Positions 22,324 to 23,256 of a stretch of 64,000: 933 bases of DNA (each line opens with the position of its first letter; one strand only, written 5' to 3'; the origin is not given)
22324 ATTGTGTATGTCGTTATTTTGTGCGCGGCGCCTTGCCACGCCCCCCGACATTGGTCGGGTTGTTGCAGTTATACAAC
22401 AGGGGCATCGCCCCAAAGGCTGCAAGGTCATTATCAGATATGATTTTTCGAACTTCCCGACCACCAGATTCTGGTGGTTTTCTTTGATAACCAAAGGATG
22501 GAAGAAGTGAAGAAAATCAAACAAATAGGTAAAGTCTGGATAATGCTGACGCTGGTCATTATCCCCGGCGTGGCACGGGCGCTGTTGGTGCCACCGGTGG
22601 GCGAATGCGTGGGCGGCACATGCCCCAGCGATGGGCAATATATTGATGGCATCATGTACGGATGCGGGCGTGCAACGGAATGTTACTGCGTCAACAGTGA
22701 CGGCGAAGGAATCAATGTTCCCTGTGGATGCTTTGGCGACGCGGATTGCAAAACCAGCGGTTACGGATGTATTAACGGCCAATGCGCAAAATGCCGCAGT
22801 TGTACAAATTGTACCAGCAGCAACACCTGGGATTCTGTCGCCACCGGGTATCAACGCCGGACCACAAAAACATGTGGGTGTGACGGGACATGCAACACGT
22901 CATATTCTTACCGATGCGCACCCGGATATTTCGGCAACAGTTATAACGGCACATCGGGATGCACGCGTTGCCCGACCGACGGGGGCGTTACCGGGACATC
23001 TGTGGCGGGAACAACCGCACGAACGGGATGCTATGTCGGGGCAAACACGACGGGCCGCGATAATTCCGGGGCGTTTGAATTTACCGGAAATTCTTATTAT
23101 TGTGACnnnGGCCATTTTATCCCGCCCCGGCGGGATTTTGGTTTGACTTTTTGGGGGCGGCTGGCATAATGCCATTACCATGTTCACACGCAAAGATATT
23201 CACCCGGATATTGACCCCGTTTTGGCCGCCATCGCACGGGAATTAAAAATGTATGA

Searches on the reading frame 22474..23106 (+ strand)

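Call 101: search_protein_families(library=pfam, proteins=[window:22474-23106:+], max_evalue=0.1)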
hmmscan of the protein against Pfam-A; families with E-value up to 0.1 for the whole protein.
window:22474-23106:+ (211 aa): 1 family
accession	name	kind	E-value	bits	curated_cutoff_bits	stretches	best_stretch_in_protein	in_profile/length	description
PF19628.4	DUF6132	-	0.034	14.2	23.2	1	24-64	7-47/60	Family of unknown function (DUF6132)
